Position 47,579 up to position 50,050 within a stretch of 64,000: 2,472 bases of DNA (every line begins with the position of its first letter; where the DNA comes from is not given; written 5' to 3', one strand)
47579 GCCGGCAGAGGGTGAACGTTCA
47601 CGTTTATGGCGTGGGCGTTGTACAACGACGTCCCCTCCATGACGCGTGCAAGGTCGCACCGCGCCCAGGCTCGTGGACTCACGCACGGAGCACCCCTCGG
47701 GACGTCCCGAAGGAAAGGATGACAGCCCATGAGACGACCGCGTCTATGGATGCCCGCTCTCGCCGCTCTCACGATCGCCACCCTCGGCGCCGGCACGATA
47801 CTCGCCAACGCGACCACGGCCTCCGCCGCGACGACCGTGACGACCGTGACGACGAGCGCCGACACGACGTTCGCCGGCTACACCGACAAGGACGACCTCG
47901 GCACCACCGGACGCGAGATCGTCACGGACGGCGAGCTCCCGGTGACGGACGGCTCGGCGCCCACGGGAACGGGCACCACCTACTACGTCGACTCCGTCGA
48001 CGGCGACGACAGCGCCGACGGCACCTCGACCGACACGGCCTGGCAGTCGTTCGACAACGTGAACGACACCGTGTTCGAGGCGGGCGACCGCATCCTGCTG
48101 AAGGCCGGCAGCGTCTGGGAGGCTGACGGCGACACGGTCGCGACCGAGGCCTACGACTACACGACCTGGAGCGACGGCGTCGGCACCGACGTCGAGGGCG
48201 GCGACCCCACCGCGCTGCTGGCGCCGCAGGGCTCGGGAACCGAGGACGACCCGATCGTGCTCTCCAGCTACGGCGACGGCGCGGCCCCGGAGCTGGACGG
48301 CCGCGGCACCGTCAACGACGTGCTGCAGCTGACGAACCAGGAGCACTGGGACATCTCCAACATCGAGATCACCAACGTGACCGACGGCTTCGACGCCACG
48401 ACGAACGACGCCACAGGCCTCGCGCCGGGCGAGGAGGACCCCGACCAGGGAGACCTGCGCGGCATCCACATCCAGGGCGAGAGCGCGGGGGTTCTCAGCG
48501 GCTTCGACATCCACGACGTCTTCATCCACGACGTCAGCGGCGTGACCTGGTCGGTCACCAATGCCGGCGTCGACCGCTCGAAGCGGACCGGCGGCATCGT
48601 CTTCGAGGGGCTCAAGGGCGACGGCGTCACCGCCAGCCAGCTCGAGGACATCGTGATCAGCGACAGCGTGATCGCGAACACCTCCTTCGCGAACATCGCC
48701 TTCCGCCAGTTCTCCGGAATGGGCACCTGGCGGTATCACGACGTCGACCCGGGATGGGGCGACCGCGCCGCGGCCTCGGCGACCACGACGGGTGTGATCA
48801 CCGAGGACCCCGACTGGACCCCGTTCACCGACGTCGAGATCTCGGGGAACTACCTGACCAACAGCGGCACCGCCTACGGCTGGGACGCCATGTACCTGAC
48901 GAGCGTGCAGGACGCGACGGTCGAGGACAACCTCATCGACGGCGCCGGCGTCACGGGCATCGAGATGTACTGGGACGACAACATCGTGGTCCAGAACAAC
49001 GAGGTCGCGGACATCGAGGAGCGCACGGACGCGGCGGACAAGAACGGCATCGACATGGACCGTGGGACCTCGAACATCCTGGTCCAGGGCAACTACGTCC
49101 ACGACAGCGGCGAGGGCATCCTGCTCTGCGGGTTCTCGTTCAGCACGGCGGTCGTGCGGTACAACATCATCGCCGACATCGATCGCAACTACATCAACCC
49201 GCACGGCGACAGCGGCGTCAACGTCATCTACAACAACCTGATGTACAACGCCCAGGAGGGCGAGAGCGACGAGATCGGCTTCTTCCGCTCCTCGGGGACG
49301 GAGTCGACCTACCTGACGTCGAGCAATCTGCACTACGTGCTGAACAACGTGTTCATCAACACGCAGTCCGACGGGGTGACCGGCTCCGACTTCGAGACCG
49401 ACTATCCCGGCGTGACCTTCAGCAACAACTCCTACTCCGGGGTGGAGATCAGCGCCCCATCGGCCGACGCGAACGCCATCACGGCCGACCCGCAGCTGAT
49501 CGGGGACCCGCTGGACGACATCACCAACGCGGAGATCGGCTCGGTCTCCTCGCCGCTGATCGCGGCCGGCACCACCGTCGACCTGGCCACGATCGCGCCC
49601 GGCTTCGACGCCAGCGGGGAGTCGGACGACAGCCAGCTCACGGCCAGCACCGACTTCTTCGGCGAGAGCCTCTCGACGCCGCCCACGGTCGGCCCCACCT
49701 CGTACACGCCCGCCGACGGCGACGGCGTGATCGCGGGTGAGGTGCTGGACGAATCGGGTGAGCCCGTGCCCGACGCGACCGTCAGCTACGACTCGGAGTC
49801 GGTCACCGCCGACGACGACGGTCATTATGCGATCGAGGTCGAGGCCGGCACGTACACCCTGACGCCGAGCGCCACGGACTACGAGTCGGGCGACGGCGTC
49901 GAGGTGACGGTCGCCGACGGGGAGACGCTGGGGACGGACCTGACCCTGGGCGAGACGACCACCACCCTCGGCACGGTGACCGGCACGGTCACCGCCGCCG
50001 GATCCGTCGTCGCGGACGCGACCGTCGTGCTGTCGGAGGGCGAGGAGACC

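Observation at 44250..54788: A recurring 12-bp operator (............) links a giant exoprotein, an ABC importer, a LacI regulator and three dehydrogenases into one putative regulon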

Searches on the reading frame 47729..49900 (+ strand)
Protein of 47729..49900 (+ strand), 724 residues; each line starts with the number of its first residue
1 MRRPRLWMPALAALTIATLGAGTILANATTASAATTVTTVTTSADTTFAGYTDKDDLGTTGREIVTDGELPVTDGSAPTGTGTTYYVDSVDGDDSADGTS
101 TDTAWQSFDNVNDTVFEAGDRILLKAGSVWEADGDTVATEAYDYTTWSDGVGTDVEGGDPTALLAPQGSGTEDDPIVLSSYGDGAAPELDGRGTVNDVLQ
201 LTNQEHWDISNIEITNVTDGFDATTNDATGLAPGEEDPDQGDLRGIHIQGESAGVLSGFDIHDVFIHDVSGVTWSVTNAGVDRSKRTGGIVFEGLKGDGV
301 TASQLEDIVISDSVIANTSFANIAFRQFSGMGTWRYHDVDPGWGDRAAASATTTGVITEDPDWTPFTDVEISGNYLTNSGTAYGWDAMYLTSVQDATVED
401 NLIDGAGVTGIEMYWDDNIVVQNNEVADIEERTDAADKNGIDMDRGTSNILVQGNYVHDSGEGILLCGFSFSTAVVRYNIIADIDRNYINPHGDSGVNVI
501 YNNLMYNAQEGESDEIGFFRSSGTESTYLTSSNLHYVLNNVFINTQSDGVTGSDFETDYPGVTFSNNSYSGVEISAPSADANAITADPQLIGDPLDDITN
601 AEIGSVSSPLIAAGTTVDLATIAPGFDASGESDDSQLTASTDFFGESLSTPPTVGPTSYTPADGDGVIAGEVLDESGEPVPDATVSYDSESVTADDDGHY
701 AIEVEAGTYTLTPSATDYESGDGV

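Call 47: find_homologous_proteins(query=window:47729-49900:+, max_evalue=1e-10)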
Query window:47729-49900:+ (724 aa): 88 proteins with E <= 1e-10 among 8000 candidates.
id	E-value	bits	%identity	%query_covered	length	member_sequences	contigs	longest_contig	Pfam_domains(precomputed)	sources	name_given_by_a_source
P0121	1.6e-293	994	64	99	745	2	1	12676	PF13229.13,PF13620.13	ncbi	-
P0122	9.7e-293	991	63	100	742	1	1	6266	PF13229.13,PF13715.13,PF13620.13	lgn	-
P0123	1.1e-292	991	63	100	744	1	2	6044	PF13229.13,PF13620.13,PF05048.20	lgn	-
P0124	4.2e-290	983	62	100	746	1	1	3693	PF13229.13,PF13715.13,PF13620.13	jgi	jgi:parallel beta-helix repeat protein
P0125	2.6e-288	977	66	93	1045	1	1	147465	PF13229.13,PF13620.13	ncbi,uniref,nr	ncbi:carboxypeptidase regulatory-like domain-containing protein [Myceligenerans indicum]|uniref:Righ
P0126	4.4e-288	976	64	94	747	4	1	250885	PF13620.13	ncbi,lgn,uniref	ncbi:right-handed parallel beta-helix repeat-containing protein [Kribbella sp. NPDC050281]|uniref:ca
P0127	6.4e-287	972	61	100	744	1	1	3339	PF13229.13,PF13620.13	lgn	-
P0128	6.8e-287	972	61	100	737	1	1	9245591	PF13229.13,PF13620.13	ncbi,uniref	ncbi:carboxypeptidase regulatory-like domain-containing protein [Kribbella sp. CA-245084]|uniref:car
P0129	1.5e-286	971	64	93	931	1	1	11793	PF13229.13,PF13715.13,PF13620.13,PF17210.10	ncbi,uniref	ncbi:carboxypeptidase regulatory-like domain-containing protein, partial [Kineococcus glutinatus]|un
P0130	2.3e-283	960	61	100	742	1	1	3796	PF13229.13,PF13620.13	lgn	-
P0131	1.3e-282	958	62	99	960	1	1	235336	PF13715.13,PF13620.13,PF17210.10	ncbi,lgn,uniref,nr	ncbi:carboxypeptidase regulatory-like domain-containing protein [[Micrococcus luteus] ATCC 49442]|un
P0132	4.4e-282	956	61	100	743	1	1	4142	PF13229.13,PF13715.13,PF13620.13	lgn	-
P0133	1.8e-277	941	62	99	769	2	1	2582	PF13229.13,PF13620.13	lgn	-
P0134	5.4e-271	920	59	100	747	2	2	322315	PF13229.13,PF13620.13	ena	-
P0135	4.3e-270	917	65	88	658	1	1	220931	PF13229.13,PF05048.20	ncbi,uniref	ncbi:right-handed parallel beta-helix repeat-containing protein [Streptomyces sp. NPDC023723]|uniref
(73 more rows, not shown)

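Call 56: predict_structure(alignment_id=A1)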
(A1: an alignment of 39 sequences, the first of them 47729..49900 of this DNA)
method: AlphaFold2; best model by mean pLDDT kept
length: 724 residues; sequences in the alignment: 39
mean_pLDDT: 86.7   pTM: 0.88
mean pLDDT of the five models: 86.7, 86.3, 84.8, 84.1, 84.0
residues with pLDDT >= 90: 471; 70-90: 157; 50-70: 49; < 50: 47
segments of 3 or more residues with pLDDT < 50: 1-44
pLDDT, mean of each block of 10 residues (from residue 1): 32 33 33 34 62 96 97 90 97 97 98 98 98 90 68 74 98 98 98 97 98 94 65 62 94 95 97 64 83 86 95 96 85 52 75 90 93 96 91 96 95 96 96 83 94 97 90 96 95 93 95 88 77 95 92 89 96 95 95 95 95 93 91 80 92 94 91 92 94 91 93 93 87
secondary structure, 60 per line:
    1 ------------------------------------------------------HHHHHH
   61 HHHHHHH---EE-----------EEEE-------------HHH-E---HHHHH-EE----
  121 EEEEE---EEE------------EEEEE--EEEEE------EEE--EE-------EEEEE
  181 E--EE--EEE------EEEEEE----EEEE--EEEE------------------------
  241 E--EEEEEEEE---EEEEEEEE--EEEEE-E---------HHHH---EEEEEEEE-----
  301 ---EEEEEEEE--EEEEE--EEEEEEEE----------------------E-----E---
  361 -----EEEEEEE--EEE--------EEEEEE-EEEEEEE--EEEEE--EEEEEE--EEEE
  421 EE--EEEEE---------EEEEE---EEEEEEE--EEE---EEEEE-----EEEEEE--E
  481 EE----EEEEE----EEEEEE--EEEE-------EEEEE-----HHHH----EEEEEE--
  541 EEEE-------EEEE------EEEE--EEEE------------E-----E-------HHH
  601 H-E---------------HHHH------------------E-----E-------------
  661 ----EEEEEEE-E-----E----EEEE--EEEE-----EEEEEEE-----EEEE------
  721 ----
elements in order (helices of 4 or more, strands of 3 or more residues): H55-67 E84-87 H109-113 E121-125 E129-131 E144-148 E151-155 E162-164 E176-181 E188-190 E197-202 E207-210 E213-216 E244-251 E255-262 E265-269 H281-284 E288-295 E304-311 E314-318 E321-328 E366-372 E375-377 E386-391 E393-399 E402-406 E409-414 E417-422 E425-429 E439-443 E447-453 E456-458 E462-466 E472-477 E480-482 E487-491 E496-501 E504-507 E515-519 H525-528 E533-538 E541-544 E552-555 E562-565 E568-571 H598-601 H619-622 E665-671 E684-687 E690-693 E699-705 E711-714

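Call 58: find_encoding_contigs(protein=P0128, flank=10000, max_places=1)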
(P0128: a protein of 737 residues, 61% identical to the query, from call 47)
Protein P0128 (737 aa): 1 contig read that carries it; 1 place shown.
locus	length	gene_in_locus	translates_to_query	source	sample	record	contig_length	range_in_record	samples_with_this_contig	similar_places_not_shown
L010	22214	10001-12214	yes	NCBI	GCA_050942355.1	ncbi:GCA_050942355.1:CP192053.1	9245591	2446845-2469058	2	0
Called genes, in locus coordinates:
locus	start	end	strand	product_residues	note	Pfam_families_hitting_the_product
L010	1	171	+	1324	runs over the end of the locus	PF13927:Ig_3 (faint), PF19081:Ig_7, PF03372:Exo_endo_phos (weak), PF16640:Big_3_5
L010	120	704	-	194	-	PF03786:UxuA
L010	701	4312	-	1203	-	PF15979:Glyco_hydro_115, PF17829:GH115_C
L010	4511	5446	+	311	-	PF00528:BPD_transp_1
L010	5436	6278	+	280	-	PF00528:BPD_transp_1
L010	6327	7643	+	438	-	PF01547:SBP_bac_1, PF13416:SBP_bac_8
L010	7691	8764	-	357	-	PF00356:LacI, PF00532:Peripla_BP_1, PF13407:Peripla_BP_4 (faint), PF13377:Peripla_BP_3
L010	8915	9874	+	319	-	PF00356:LacI (weak), PF00532:Peripla_BP_1, PF13407:Peripla_BP_4 (weak), PF13377:Peripla_BP_3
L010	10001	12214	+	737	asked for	PF13229:Beta_helix, PF13620:CarboxypepD_reg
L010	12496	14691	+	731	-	PF00930:DPPIV_N, PF00326:Peptidase_S9, PF12146:Hydrolase_4 (faint)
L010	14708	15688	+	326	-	PF00528:BPD_transp_1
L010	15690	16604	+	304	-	PF12911:OppC_N, PF00528:BPD_transp_1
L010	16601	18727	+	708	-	PF00005:ABC_tran, PF02463:SMC_N (faint), PF13245:AAA_19 (faint), PF13401:AAA_22 (faint), PF13304:AAA_21 (weak), PF08352:oligo_HPY, PF00005:ABC_tran, PF08352:oligo_HPY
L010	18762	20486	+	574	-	PF00496:SBP_bac_5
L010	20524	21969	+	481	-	PF05195:AMP_N, PF00557:Peptidase_M24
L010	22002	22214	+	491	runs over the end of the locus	PF00450:Peptidase_S10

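Call 59: find_encoding_contigs(protein=P0125, flank=10000, max_places=1)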
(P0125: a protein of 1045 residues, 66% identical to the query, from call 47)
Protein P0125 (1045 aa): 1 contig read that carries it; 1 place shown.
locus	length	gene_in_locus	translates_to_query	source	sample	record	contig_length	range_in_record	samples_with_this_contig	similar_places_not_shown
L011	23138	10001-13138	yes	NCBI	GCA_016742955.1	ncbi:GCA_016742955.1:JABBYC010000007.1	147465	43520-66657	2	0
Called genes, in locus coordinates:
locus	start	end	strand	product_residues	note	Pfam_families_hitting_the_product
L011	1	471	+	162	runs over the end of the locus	PF04073:tRNA_edit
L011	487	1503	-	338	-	PF00356:LacI, PF00532:Peripla_BP_1, PF13407:Peripla_BP_4, PF13377:Peripla_BP_3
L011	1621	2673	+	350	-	PF00356:LacI, PF00532:Peripla_BP_1, PF13407:Peripla_BP_4, PF13377:Peripla_BP_3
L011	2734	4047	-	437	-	PF01547:SBP_bac_1, PF13416:SBP_bac_8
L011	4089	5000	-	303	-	PF00528:BPD_transp_1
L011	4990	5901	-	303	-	PF00528:BPD_transp_1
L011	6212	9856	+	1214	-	PF15979:Glyco_hydro_115, PF17829:GH115_C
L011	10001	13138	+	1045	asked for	PF13229:Beta_helix (weak), PF13620:CarboxypepD_reg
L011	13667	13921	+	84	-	PF14026:SCO4226-like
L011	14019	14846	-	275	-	PF00196:GerE, PF08281:Sigma70_r4_2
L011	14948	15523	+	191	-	PF01380:SIS, PF13580:SIS_2 (weak)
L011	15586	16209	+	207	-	PF00215:OMPdecase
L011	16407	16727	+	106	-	PF00581:Rhodanese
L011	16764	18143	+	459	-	PF00753:Lactamase_B (weak), PF00581:Rhodanese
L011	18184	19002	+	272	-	PF01925:TauE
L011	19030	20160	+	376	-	PF03824:NicO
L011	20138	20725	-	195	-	PF00440:TetR_N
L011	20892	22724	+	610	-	PF00743:FMO-like, PF07992:Pyr_redox_2, PF13450:NAD_binding_8 (weak), PF13454:NAD_binding_9 (faint), PF13738:Pyr_redox_3 (weak), PF13434:Lys_Orn_oxgnase (faint)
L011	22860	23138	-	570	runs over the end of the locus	PF00916:Sulfate_transp, PF01740:STAS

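Call 60: fold_search(model_id=the predicted structure, library=pdb)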
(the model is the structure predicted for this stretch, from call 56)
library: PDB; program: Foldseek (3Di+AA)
matches with E <= 10: 481; with E <= 0.001: 33
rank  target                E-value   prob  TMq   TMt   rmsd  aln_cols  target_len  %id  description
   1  7v6m_A                5.5e-23  1.00  0.58  0.73   5.3       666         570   21  Crystal structure of lacto-N-biosidase TnX from Tynzenella nexilis, lacto-N-biose complex (released 2022-02-09)
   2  5gqc_A                3.0e-20  1.00  0.57  0.70   5.6       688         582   20  Crystal structure of lacto-N-biosidase LnbX from Bifidobacterium longum subsp. longum, ligand-free form (released 2017-04-19)
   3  5gqc_D                3.6e-20  1.00  0.56  0.69   6.0       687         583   20  Crystal structure of lacto-N-biosidase LnbX from Bifidobacterium longum subsp. longum, ligand-free form (released 2017-04-19)
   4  7v6i_A                7.5e-20  1.00  0.56  0.67   6.2       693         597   22  Crystal structure of lacto-N-biosidase BsaX from Bifidobacterium saguini, lacto-N-biose complex (released 2022-02-09)
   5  6kqs_A                4.3e-14  1.00  0.41  0.47   6.7       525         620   18  Crystal Structure of GH136 lacto-N-biosidase from Eubacterium ramulus - selenomethionine derivative (released 2020-06-10)
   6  6kqt_A                1.1e-13  1.00  0.43  0.49   6.3       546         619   20  Crystal Structure of GH136 lacto-N-biosidase from Eubacterium ramulus - native protein (released 2020-06-10)
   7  5olr_A                2.0e-07  1.00  0.30  0.46  11.8       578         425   13  Rhamnogalacturonan lyase (released 2017-11-29)
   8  5olq_C                1.1e-06  1.00  0.31  0.47  10.9       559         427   13  Rhamnogalacturonan lyase (released 2017-11-29)
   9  1ru4                  1.5e-06  1.00  0.31  0.48   9.8       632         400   11  Crystal structure of pectate lyase Pel9A (released 2004-04-13)
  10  5olq_A                1.7e-06  1.00  0.29  0.43  11.7       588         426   13  Rhamnogalacturonan lyase (released 2017-11-29)
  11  3vst_A                2.7e-06  1.00  0.35  0.39  12.4       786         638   12  The complex structure of XylC with Tris (released 2013-02-27)
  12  8wm1_A                9.0e-06  1.00  0.21  0.31  17.4       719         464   10  DHS dehydratase (released 2024-10-02)
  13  7o78_A                1.7e-05  1.00  0.33  0.45  11.5       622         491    9  Structure of the PL6 family chondroitinase B from Pseudopedobacter saltans, Pedsa3807 (released 2021-07-28)
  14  6kfn                  8.4e-05  1.00  0.28  0.61   6.6       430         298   14  Crystal structure of alginate lyase from Paenibacillus sp. str. FPU-7 (released 2019-10-30)
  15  9beh_A                1.3e-04  1.00  0.29  0.34  11.0       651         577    9  Structure of GH110A in complex with galactose-6-sulfate (released 2025-08-27)
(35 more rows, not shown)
